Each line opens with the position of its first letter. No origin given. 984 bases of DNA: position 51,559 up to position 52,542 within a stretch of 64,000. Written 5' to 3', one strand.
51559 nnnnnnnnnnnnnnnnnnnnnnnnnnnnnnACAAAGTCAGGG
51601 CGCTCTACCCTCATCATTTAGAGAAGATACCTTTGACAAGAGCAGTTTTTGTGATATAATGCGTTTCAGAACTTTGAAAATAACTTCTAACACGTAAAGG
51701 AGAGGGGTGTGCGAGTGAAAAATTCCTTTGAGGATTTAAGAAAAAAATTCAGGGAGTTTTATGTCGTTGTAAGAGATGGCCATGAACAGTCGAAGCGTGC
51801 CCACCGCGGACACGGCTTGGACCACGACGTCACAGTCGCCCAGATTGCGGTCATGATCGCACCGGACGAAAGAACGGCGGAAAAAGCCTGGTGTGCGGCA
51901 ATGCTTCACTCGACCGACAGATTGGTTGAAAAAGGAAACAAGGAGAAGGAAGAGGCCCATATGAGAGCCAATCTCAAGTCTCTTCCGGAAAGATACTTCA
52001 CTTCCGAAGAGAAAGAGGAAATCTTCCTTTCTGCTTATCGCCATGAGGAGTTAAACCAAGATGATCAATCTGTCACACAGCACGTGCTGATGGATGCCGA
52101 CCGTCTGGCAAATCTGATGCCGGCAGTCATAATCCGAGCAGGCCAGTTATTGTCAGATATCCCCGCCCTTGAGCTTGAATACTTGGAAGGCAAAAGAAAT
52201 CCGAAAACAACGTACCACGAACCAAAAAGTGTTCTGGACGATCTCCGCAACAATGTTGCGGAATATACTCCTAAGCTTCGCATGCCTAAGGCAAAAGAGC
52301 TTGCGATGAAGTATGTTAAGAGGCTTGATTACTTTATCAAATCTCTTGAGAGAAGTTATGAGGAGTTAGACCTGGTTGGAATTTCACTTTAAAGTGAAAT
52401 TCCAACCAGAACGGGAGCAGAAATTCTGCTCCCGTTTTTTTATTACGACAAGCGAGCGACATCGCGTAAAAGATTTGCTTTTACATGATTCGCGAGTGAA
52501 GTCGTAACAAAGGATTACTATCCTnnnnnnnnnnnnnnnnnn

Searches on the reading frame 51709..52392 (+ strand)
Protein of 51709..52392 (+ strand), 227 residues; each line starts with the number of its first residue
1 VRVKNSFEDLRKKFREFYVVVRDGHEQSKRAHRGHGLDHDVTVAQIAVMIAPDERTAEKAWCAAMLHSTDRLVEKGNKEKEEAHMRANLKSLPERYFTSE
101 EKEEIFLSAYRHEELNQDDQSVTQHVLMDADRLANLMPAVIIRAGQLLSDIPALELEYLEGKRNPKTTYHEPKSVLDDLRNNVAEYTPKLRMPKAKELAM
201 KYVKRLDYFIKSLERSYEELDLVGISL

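Call 33: search_protein_families(library=pfam, proteins=[window:51709-52392:+], max_evalue=0.00001)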
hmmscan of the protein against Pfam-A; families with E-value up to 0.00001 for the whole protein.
window:51709-52392:+ (227 aa): 0 families

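Call 54: search_protein_families(library=pfam, proteins=[window:51709-52392:+], max_evalue=1)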
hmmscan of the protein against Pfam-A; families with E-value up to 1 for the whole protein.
window:51709-52392:+ (227 aa): 1 family
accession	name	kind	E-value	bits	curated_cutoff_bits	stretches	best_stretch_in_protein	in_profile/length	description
PF01966.28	HD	-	2.1e-05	25.2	22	1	37-135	2-115/116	HD domain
